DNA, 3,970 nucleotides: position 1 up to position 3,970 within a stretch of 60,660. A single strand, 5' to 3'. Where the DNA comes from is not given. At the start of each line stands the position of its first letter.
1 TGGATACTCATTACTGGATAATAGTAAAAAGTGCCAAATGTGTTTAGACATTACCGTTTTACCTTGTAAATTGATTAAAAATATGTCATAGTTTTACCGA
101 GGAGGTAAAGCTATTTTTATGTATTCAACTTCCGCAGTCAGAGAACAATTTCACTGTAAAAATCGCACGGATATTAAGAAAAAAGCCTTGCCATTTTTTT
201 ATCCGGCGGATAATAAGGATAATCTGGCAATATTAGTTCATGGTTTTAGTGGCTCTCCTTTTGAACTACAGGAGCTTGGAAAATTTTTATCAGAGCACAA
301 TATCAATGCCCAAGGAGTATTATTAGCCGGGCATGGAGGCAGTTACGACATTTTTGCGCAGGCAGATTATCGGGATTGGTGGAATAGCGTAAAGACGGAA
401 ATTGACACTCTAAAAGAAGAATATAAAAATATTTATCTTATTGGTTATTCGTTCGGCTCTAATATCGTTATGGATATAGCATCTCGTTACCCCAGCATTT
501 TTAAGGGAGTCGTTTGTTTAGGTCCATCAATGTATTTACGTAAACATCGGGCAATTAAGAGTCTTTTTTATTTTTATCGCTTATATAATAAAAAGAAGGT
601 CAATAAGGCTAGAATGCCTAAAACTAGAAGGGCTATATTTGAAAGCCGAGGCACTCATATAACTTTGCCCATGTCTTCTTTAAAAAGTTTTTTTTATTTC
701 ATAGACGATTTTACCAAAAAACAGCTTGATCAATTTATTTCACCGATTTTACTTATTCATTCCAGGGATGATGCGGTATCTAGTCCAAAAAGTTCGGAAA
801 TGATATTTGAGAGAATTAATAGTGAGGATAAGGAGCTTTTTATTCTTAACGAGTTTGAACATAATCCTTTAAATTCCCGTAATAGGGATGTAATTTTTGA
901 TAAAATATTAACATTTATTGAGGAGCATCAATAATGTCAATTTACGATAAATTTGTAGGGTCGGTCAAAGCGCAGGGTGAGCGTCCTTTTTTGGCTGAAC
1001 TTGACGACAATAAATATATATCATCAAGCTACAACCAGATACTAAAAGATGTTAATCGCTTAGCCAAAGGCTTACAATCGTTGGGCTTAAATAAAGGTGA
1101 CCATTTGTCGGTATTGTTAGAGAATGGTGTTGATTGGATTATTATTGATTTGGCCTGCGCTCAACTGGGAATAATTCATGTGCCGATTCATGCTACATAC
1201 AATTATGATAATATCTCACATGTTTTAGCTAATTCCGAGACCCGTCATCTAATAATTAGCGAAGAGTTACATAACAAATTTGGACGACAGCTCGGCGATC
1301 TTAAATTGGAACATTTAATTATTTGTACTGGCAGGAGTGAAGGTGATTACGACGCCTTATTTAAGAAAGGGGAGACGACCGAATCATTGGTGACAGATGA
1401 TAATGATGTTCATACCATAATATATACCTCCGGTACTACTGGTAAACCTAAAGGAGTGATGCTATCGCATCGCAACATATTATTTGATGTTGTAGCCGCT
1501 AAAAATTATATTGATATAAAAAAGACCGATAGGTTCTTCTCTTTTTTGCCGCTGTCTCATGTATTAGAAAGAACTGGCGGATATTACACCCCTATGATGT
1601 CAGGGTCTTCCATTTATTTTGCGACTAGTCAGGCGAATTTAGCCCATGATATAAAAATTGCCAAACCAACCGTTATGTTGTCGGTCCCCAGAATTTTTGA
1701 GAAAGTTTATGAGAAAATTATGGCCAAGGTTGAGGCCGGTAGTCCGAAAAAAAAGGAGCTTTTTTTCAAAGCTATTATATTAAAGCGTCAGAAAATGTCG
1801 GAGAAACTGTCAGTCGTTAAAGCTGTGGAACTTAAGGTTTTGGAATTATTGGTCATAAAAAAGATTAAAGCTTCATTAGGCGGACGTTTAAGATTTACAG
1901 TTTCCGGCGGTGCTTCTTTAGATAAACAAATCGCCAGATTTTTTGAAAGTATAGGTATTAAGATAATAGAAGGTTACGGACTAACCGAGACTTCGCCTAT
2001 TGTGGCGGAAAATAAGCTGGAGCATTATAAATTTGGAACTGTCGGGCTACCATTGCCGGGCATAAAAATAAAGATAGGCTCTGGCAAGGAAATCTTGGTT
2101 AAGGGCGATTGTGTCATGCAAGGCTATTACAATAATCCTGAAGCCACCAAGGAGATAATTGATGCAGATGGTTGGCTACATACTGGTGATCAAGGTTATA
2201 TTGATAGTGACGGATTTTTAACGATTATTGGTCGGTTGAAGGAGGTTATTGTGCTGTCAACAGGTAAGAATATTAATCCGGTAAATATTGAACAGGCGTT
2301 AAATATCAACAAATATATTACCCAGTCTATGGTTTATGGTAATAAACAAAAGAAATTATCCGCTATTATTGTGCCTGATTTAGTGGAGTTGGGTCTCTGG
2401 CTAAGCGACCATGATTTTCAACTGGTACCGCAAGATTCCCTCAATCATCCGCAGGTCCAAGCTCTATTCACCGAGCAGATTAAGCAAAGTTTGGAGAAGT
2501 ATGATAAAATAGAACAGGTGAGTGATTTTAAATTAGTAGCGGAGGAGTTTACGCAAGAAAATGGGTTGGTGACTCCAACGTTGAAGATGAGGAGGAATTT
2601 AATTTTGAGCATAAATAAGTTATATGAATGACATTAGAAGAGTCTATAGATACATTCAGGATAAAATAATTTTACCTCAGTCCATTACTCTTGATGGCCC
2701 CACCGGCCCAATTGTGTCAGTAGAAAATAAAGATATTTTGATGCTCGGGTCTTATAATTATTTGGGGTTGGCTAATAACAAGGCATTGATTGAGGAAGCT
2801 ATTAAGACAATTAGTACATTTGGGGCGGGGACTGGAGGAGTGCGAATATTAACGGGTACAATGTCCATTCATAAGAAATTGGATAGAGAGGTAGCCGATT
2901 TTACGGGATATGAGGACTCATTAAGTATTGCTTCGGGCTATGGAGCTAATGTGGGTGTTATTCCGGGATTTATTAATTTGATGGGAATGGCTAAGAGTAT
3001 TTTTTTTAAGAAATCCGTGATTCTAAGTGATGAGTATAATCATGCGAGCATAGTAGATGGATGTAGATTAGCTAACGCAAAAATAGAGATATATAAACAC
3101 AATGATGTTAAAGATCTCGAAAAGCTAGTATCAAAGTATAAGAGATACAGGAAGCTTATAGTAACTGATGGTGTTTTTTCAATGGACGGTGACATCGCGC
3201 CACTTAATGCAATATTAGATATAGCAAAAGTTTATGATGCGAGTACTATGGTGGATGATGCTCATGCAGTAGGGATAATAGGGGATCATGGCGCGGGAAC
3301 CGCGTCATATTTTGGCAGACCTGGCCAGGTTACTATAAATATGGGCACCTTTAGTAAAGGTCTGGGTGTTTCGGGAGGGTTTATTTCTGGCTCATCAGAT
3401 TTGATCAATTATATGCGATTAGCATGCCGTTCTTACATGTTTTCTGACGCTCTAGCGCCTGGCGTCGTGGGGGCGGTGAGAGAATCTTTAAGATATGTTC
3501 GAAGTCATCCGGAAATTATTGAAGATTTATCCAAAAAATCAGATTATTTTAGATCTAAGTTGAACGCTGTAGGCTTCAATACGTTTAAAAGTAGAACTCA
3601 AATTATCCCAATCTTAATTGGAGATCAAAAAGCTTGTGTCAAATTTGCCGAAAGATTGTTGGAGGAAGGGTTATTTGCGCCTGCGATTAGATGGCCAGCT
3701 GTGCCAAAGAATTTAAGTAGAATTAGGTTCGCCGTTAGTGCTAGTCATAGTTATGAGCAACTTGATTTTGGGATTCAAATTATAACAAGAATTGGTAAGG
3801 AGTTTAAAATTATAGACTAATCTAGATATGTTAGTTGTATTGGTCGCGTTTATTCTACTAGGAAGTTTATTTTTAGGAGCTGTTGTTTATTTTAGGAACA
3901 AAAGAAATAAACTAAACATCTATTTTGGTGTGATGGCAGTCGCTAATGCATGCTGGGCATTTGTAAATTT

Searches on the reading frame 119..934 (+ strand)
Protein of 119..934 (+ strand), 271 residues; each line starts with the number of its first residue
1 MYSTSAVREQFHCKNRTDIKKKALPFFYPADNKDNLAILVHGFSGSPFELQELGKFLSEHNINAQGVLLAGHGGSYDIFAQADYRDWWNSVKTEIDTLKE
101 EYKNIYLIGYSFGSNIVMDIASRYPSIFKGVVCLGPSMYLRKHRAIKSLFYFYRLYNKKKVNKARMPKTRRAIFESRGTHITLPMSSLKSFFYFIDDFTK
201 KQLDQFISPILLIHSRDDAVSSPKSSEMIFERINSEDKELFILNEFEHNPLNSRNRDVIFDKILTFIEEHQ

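Call 8: search_protein_families(library=pfam, proteins=[window:119-934:+], max_evalue=0.001)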
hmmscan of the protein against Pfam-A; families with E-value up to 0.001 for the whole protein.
window:119-934:+ (271 aa): 4 families
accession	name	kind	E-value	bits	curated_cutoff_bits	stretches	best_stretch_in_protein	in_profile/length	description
PF12146.15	Hydrolase_4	-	1e-22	81.1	27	1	34-252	4-236/239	Serine aminopeptidase, S33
PF00561.26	Abhydrolase_1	-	1.5e-11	44.8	25.8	1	69-145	35-117/245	alpha/beta hydrolase fold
PF12697.13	Abhydrolase_6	-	7.6e-06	27.2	26.3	1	38-220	2-179/217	Alpha/beta hydrolase family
PF00326.27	Peptidase_S9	-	1.1e-05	25.5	22.6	1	81-269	42-208/213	Prolyl oligopeptidase family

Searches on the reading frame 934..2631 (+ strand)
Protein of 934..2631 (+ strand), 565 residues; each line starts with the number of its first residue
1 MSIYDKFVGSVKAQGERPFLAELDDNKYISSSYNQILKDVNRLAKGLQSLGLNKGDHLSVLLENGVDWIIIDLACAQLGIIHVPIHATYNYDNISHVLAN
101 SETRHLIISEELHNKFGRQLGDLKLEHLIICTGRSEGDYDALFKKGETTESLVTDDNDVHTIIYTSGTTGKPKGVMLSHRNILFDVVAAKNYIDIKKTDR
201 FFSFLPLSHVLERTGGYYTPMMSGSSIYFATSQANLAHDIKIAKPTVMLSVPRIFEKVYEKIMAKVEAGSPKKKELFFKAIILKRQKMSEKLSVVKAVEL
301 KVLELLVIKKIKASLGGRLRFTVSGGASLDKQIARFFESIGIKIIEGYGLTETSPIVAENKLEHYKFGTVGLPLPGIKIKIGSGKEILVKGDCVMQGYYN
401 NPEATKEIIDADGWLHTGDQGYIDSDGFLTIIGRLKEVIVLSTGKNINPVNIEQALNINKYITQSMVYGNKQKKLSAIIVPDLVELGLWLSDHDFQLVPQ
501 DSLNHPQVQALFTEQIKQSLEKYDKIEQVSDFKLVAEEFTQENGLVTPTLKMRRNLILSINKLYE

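Call 8: search_protein_families(library=pfam, proteins=[window:934-2631:+], max_evalue=0.001)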
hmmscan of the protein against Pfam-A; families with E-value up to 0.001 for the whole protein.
window:934-2631:+ (565 aa): 2 families
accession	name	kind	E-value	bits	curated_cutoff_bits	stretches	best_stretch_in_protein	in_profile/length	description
PF00501.34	AMP-binding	-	1.2e-78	265.1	29.9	1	11-399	5-384/384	AMP-binding enzyme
PF23562.2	AMP-binding_C_3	-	6.7e-07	30.1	20.8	1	437-482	2-48/124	AMP-binding enzyme C-terminal domain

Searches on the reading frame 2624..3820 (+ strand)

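Call 8: search_protein_families(library=pfam, proteins=[window:2624-3820:+], max_evalue=0.001)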
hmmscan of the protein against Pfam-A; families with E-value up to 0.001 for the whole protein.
window:2624-3820:+ (398 aa): 2 families
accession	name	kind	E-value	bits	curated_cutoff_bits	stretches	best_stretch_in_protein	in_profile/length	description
PF00155.27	Aminotran_1_2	-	5.1e-54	184.3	19.7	1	37-384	2-358/361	Aminotransferase class I and II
PF01212.27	Beta_elim_lyase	-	0.0003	20.6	27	1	84-267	35-222/288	Beta-eliminating lyase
